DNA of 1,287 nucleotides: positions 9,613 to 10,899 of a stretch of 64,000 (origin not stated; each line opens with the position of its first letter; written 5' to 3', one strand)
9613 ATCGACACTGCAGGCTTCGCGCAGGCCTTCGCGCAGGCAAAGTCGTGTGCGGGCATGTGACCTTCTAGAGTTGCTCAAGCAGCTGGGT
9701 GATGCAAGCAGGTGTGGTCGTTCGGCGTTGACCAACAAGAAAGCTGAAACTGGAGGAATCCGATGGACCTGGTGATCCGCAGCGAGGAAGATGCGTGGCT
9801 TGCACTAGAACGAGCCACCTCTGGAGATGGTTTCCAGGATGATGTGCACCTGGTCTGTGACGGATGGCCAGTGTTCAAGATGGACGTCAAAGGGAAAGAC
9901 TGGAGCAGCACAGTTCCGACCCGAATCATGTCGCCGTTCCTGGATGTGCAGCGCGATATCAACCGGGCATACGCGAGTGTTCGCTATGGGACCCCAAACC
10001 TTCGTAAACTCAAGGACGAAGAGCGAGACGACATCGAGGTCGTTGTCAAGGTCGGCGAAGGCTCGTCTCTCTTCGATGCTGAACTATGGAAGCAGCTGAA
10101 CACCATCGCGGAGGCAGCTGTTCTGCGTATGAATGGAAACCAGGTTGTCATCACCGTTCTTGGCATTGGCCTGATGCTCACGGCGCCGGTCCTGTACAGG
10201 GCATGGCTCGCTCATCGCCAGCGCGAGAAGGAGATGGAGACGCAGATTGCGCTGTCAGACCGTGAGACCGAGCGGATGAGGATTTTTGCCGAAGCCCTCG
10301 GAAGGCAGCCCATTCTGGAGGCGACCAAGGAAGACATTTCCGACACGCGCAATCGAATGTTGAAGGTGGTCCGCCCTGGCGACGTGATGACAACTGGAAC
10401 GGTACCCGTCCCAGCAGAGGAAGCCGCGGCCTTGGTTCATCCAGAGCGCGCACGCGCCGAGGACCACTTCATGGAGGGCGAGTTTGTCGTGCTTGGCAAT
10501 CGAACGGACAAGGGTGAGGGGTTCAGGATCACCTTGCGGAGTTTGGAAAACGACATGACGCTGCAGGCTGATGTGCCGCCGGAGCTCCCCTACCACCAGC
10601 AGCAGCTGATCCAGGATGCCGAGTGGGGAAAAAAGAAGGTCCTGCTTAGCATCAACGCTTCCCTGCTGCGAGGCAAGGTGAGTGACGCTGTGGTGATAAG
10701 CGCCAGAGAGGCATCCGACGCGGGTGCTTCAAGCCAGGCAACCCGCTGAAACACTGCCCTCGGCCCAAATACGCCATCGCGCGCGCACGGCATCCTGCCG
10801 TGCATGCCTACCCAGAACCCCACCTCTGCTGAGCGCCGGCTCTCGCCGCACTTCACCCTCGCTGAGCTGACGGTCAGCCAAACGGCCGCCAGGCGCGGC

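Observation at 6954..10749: Uncharacterised repressor-side accessory operon between the immunity gene and the lysis cassette: best candidate for a novel prophage exclusion/defence module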

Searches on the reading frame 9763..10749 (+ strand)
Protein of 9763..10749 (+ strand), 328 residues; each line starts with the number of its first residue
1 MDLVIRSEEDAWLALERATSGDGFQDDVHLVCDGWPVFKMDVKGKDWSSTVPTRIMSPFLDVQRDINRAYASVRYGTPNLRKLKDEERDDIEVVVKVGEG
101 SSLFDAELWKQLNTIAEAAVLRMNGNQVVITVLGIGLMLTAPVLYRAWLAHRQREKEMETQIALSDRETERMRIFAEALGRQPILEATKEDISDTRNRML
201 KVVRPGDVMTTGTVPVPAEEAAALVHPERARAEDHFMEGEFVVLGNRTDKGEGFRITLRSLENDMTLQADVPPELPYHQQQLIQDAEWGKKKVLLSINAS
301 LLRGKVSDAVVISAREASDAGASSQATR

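Call 3: search_protein_families(library=pfam, proteins=[window:9763-10749:+], max_evalue=0.1)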
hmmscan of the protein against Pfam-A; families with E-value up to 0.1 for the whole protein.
window:9763-10749:+ (328 aa): 0 families

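Call 4: search_protein_families(library=phrogs, proteins=[window:9763-10749:+], max_evalue=0.01)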
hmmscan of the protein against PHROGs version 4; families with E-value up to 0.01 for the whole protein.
window:9763-10749:+ (328 aa): 1 family
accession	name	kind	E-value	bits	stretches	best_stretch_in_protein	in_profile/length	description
phrog_6191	-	unknown function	1.5e-61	209.4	1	3-317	8-334/338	-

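Call 5: search_protein_families(library=padloc, proteins=[window:9763-10749:+], max_evalue=0.1)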
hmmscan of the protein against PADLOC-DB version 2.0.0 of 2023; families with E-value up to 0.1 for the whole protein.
window:9763-10749:+ (328 aa): 0 families

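Call 7: search_dna_similar(query=window:9763-10749:+, collection=phages, mode=protein, max_rows=40)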
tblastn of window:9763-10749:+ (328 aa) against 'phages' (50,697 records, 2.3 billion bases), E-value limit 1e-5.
Records with a match: 5; places in all: 5; records where one place covers at least 80% of the query: 0.
Best place of each record, by identity: <60% 5.
By first word of the organism name: Escherichia 2; Moraxella 1; Enterobacteria 1; Pasteurella 1.
By host as written in the record: Moraxella catarrhalis 1; Escherichia coli 1; Escherichia coli str. K-12 substr. MG1655 1; Pasteurella multocida Pmc-A 1; Escherichia coli MC1061 1.
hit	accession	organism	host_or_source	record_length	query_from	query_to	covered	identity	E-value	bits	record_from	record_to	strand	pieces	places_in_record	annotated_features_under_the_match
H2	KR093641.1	Moraxella phage Mcat17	Moraxella catarrhalis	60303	3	182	55%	26.0%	3e-11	70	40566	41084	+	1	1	hypothetical protein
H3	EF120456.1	Enterobacteria phage mEp332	Escherichia coli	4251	5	179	53%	25.5%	5e-8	60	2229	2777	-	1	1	immunity region | conserved hypothetical protein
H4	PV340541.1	Escherichia phage mEp332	Escherichia coli str. K-12 substr. ...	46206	5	179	53%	25.5%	6e-8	60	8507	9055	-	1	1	T2SS GspM containing protein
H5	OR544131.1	Pasteurella phage Pmp14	Pasteurella multocida Pmc-A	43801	47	201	47%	24.4%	6e-6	54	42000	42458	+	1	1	hypothetical protein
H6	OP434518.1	Escherichia phage phi458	Escherichia coli MC1061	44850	29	170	43%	25.5%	2e-8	61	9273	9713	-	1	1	hypothetical protein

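Call 8: get_annotated_region(hit=H4, flank=4000)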
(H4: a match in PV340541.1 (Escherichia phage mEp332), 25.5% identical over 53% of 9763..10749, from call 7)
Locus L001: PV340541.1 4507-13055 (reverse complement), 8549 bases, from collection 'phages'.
description: Escherichia phage mEp332, complete genome.
organism: Escherichia phage mEp332 (NCBI taxid 3416465)
taxonomy: Viruses
host: Escherichia coli str. K-12 substr. MG1655; source: -; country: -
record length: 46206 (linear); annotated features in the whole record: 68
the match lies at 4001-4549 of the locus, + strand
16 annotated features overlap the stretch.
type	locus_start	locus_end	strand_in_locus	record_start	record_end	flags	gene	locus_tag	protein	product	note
CDS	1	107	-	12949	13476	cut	-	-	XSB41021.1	methyltransferase protein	N-6-adenine-methyltransferase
CDS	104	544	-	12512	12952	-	-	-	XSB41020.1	NinB protein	protein ninB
CDS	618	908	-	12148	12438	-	-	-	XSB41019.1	Ren protein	protein ren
CDS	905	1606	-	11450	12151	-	-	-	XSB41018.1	replication protein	replication protein 14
CDS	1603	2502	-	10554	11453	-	-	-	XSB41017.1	hypothetical protein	-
CDS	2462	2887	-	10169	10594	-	-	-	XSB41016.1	cII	activator protein cII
CDS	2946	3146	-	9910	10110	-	-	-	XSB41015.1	Cro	hypothetical protein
CDS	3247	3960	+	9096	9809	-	-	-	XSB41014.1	cI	repressor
CDS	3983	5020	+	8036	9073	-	-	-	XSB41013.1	T2SS GspM containing protein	-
CDS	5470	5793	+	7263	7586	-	-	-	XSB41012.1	hypothetical protein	-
CDS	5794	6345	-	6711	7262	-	-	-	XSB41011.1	hypothetical protein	-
CDS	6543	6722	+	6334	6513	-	-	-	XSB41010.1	hypothetical protein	-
CDS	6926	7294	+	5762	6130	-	-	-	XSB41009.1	Ea10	lambda prophage-derived protein ea10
CDS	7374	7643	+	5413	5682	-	-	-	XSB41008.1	Kil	host-killing protein Kil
CDS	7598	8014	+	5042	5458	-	-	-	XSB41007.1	Gam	host-nuclease inhibitor protein Gam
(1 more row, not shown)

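Call 9: get_annotated_region(hit=H2, flank=4000)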
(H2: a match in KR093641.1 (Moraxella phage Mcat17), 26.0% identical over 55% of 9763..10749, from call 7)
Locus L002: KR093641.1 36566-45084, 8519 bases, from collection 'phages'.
description: Moraxella phage Mcat17, complete genome.
organism: Moraxella phage Mcat17 (NCBI taxid 1647532)
taxonomy: Viruses; Duplodnaviria; Heunggongvirae; Uroviricota; Caudoviricetes
host: Moraxella catarrhalis; source: ear aspirate; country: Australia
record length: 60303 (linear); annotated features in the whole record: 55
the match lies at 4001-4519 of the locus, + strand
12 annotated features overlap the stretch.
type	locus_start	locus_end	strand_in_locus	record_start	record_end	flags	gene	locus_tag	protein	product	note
CDS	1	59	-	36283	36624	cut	-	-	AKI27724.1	hypothetical protein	-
CDS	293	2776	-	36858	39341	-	-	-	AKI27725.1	virulence associated E family protein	-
CDS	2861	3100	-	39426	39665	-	-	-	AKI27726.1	hypothetical protein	-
CDS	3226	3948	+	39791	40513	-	-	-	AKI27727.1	hypothetical protein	-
CDS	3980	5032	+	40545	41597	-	-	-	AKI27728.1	hypothetical protein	-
CDS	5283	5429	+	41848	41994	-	-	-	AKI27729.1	hypothetical protein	-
CDS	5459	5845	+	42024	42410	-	-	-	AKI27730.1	hypothetical protein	-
CDS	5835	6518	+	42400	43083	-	-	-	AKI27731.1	hypothetical protein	-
CDS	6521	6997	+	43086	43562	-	-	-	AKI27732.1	hypothetical protein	-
CDS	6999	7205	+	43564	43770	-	-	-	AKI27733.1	hypothetical protein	-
CDS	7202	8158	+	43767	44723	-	-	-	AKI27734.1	hypothetical protein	-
CDS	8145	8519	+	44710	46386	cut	-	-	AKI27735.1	hypothetical protein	-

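Call 10: get_annotated_region(hit=H6, flank=4000)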
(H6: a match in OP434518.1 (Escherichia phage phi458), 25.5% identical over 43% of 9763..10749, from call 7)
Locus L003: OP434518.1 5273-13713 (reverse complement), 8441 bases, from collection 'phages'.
description: Escherichia phage phi458, complete genome.
organism: Escherichia phage phi458 (NCBI taxid 2982894)
taxonomy: Viruses; Duplodnaviria; Heunggongvirae; Uroviricota; Caudoviricetes
host: Escherichia coli MC1061; source: -; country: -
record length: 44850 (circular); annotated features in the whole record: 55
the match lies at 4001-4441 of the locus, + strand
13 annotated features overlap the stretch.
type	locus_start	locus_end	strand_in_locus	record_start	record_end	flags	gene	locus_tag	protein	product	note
CDS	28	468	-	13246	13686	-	-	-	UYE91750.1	NinB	Orf17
CDS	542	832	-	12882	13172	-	-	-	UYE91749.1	hypothetical protein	Orf16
CDS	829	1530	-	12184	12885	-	-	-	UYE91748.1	DNA replication protein P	Orf15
CDS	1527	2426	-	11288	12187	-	-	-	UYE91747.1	hypothetical protein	Orf14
CDS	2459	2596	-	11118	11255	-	-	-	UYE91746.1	cII protein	Orf13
CDS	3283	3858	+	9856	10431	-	-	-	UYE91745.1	CI protein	Orf12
CDS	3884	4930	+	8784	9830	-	-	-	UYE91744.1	hypothetical protein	Orf11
CDS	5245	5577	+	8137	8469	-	-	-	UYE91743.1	hypothetical protein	Orf10; gene 37 protein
CDS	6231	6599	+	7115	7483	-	-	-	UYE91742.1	hypothetical protein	Orf9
CDS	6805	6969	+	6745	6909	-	-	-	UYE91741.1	host-killing protein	Orf8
CDS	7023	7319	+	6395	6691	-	-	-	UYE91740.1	host-nuclease inhibitor protein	Orf7; host-nuclease inhibitor protein Gam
CDS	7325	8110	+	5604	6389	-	-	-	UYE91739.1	hypothetical protein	Orf6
CDS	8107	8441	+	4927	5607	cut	-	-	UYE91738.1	putative exonuclease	Orf5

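Call 18: find_homologous_proteins(query=window:9763-10749:+)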
Query window:9763-10749:+ (328 aa): 80 proteins with E <= 0.001 among 8000 candidates.
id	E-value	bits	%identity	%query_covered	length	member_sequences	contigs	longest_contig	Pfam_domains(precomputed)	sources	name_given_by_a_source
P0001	2.9e-212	721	100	100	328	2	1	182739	-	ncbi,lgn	-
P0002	1.8e-135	469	67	97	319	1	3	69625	-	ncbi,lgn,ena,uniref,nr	ncbi:MAG TPA: hypothetical protein PKC60_07015 [Hydrogenophaga sp.]|uniref:hypothetical protein n=1 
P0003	3.8e-132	458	66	97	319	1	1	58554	-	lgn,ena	-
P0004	2.0e-131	456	68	96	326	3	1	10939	-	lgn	-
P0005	4.5e-129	448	66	93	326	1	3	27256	-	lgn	-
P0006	5.3e-129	448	66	96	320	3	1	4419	-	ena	-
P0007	1.4e-128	446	64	97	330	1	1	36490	-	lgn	-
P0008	3.1e-128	445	64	96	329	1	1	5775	-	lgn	-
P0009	1.7e-127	443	63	98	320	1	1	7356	-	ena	-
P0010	1.8e-126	440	63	96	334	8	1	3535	-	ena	-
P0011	2.1e-125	436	61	98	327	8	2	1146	-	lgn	-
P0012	2.9e-125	436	62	97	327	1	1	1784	-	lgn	-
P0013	4.2e-125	435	62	97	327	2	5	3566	-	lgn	-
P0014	5.0e-125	435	59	99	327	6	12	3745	-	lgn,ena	-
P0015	4.3e-124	432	61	98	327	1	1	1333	-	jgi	jgi:type II secretory pathway pseudopilin PulG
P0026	3.5e-120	419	61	97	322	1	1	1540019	-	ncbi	ncbi:hypothetical protein ACLIJR_04220 [Hydrogenophaga sp. XSHU_21]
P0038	1.0e-113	398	57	97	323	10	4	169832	-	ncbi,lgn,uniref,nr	ncbi:hypothetical protein [Nitrosomonas sp.]|uniref:hypothetical protein n=1 Tax=Nitrosomonas sp. Ta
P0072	2.8e-83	298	47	95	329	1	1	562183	-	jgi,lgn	jgi:hypothetical protein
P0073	6.2e-82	293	45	95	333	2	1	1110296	-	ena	-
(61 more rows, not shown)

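Call 19: find_encoding_contigs(protein=P0001, flank=10000, max_places=3)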
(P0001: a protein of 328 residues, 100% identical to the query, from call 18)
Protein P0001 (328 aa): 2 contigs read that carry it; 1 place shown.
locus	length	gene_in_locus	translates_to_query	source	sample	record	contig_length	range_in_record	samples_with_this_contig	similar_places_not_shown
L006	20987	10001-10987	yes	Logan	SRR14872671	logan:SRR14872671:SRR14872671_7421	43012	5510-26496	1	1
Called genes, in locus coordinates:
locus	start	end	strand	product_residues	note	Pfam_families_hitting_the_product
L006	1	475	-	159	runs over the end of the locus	-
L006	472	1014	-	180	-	-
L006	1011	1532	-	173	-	PF07352:Phage_Mu_Gam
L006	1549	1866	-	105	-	-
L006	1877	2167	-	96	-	-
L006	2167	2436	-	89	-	-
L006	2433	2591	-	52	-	-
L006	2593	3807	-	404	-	PF13443:HTH_26 (weak), PF13191:AAA_16 (weak), PF13401:AAA_22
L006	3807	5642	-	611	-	-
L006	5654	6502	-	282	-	-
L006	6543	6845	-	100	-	-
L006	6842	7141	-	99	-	-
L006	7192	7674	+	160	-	-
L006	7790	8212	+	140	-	PF13560:HTH_31 (weak), PF01381:HTH_3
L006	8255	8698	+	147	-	-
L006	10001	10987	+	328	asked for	-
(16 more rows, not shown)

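Call 20: find_encoding_contigs(protein=P0002, flank=6000, max_places=3)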
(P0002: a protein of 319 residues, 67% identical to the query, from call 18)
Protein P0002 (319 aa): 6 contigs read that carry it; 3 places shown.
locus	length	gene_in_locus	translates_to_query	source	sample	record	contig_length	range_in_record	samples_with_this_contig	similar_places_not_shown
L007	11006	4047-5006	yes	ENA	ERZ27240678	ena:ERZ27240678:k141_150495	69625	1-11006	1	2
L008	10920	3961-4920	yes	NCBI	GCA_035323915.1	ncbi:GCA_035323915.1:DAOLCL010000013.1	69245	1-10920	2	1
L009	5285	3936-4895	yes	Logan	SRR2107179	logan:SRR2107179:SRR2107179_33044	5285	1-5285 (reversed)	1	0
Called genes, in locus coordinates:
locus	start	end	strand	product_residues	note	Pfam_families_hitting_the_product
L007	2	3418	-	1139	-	?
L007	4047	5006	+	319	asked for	-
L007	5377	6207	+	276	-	PF00809:Pterin_bind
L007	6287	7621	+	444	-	PF02878:PGM_PMM_I, PF02879:PGM_PMM_II, PF02880:PGM_PMM_III, PF00408:PGM_PMM_IV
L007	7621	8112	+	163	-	PF00583:Acetyltransf_1, PF13673:Acetyltransf_10, PF13508:Acetyltransf_7, PF08445:FR47 (weak)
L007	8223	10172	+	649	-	-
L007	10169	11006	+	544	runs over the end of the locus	PF01326:PPDK_N, PF00391:PEP-utilizers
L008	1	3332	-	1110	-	PF13643:DUF4145 (faint), PF00270:DEAD, PF04851:ResIII, PF18766:SWI2_SNF2, PF00271:Helicase_C, PF08463:EcoEI_R_C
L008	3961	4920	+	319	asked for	-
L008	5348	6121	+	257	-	PF00809:Pterin_bind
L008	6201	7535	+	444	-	PF02878:PGM_PMM_I, PF02879:PGM_PMM_II, PF02880:PGM_PMM_III, PF00408:PGM_PMM_IV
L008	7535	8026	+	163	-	PF00583:Acetyltransf_1, PF13673:Acetyltransf_10, PF13508:Acetyltransf_7, PF08445:FR47 (weak)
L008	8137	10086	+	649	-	-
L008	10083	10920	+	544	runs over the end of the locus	PF01326:PPDK_N, PF00391:PEP-utilizers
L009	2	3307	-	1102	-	?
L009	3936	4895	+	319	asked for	-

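Call 21: find_encoding_contigs(protein=P0038, flank=6000, max_places=3)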
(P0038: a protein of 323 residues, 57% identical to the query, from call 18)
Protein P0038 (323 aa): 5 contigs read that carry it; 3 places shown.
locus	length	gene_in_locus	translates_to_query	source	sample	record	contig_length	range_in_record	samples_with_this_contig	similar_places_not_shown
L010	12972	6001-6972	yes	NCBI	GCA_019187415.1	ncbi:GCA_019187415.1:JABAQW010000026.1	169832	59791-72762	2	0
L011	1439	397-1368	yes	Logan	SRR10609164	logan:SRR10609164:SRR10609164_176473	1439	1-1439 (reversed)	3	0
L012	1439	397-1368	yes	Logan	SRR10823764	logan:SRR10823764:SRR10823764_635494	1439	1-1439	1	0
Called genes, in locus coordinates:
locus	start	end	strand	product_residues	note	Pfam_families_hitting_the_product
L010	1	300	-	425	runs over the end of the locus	PF06689:zf-C4_ClpX, PF01078:Mg_chelatase (faint), PF12775:AAA_7 (weak), PF00004:AAA, PF07724:AAA_2, PF07728:AAA_5 (weak), PF13401:AAA_22 (weak), PF10431:ClpB_D2-small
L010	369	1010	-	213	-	PF00574:CLP_protease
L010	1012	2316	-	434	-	PF05697:Trigger_N, PF00254:FKBP_C, PF05698:Trigger_C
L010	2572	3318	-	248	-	PF23441:SDR, PF00106:adh_short, PF08659:KR, PF13561:adh_short_C2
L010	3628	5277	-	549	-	-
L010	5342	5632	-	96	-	PF00166:Cpn10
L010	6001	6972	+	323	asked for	-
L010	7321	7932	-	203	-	-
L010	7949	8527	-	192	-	PF08765:Mor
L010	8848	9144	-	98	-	-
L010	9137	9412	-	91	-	-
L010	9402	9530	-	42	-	-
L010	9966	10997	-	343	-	PF13401:AAA_22, PF09077:Phage-MuB_C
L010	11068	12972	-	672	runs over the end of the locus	PF09039:HTH_Tnp_Mu_2 (weak), PF02914:DDE_2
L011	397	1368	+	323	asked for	-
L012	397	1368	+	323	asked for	-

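Call 23: find_encoding_contigs(protein=P0026, flank=7000, max_places=2)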
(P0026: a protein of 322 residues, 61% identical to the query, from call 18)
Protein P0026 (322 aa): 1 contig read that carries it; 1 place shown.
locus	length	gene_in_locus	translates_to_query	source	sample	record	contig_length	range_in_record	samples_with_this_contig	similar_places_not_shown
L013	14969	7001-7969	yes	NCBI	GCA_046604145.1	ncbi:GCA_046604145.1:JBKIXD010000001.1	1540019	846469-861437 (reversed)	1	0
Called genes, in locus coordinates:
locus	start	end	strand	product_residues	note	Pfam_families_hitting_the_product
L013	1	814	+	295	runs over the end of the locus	PF13103:TonB_2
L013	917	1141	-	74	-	-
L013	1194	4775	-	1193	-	PF02811:PHP, PF07733:DNA_pol3_alpha, PF17657:DNA_pol3_finger, PF14579:HHH_6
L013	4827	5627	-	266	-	PF00149:Metallophos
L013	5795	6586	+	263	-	PF00378:ECH_1, PF16113:ECH_2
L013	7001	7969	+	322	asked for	-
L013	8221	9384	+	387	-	PF04326:SLFN_AlbA_2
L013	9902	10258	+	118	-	-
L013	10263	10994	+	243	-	-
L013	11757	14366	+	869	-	PF01624:MutS_I, PF05188:MutS_II, PF05192:MutS_III, PF05190:MutS_IV, PF00488:MutS_V, PF27441:MutS_C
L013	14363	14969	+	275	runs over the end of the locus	PF00227:Proteasome (faint)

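Call 24: find_encoding_contigs(protein=P0072, flank=7000, max_places=2)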
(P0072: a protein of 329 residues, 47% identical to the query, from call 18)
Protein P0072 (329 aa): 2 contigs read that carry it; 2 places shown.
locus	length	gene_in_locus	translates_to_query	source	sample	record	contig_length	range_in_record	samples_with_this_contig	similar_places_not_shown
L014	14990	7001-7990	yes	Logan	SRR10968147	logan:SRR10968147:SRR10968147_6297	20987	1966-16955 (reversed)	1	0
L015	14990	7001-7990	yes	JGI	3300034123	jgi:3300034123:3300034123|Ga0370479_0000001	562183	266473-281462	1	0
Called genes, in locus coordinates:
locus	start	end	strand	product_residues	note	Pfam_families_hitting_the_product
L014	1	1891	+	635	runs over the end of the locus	PF09299:Mu-transpos_C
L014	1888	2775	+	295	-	PF05621:TniB, PF13401:AAA_22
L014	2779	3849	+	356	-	PF06527:TniQ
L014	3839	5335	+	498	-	-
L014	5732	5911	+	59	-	-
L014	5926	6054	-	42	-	-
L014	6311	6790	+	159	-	PF00565:SNase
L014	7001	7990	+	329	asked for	-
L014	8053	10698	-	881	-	PF02384:N6_Mtase, PF07669:Eco57I (weak)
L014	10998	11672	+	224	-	PF02086:MethyltransfD12 (faint)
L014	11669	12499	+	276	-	PF22175:Ogg-HhH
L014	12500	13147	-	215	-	PF06508:QueC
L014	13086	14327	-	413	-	PF00294:PfkB, PF05014:Nuc_deoxyrib_tr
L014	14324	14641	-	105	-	-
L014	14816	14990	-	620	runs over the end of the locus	-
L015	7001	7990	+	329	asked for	-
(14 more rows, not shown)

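Call 25: find_encoding_contigs(protein=P0073, flank=7000, max_places=2)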
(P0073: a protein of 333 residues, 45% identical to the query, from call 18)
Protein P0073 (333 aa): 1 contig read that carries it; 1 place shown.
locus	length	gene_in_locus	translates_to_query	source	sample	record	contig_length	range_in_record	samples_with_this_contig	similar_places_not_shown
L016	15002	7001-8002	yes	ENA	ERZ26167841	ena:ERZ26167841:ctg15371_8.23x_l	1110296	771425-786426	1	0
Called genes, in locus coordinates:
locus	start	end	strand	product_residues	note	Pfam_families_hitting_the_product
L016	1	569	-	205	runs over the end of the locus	PF11363:DUF3164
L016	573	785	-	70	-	-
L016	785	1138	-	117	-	-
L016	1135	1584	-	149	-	-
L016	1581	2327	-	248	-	PF13401:AAA_22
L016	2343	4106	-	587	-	PF00665:rve (weak), PF09299:Mu-transpos_C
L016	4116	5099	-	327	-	-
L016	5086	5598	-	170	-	-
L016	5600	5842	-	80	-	PF13693:HTH_35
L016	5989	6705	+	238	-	PF00717:Peptidase_S24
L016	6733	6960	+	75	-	-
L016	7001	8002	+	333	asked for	-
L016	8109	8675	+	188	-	PF01464:SLT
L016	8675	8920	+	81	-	-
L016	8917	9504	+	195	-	-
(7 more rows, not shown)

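Call 33: search_solved_structures(query=A1, max_evalue=1)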
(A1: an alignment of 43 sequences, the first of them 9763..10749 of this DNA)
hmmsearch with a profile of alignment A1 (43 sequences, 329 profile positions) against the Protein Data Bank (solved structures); distinct sequences matched with E-value up to 1: 0.

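Call 44: predict_structure(alignment_id=A1)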
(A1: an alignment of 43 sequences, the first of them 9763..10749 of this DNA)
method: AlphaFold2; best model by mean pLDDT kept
length: 328 residues; sequences in the alignment: 43
mean_pLDDT: 90.6   pTM: 0.70
mean pLDDT of the five models: 90.6, 89.6, 87.9, 87.2, 85.6
residues with pLDDT >= 90: 249; 70-90: 61; 50-70: 10; < 50: 8
segments of 3 or more residues with pLDDT < 50: 322-328
pLDDT, mean of each block of 10 residues (from residue 1): 95 97 92 96 83 86 96 93 94 88 92 97 97 98 95 87 90 97 93 94 93 94 79 81 91 91 94 95 94 94 83 88 45
secondary structure, 60 per line:
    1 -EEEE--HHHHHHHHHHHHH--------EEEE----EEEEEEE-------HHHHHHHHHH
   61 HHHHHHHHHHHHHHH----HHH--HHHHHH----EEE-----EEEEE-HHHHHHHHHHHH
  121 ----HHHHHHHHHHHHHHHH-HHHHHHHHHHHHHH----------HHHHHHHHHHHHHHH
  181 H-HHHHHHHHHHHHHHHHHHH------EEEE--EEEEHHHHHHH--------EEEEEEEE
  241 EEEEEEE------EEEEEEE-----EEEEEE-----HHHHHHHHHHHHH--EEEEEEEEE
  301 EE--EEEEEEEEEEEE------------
elements in order: E2-5 H8-20 E29-32 E37-43 H51-75 H85-90 E95-97 E103-107 H109-120 H125-140 H142-155 H166-181 H183-201 E208-211 E214-217 H218-224 E233-247 E254-260 E266-271 H277-289 E292-302 E305-316
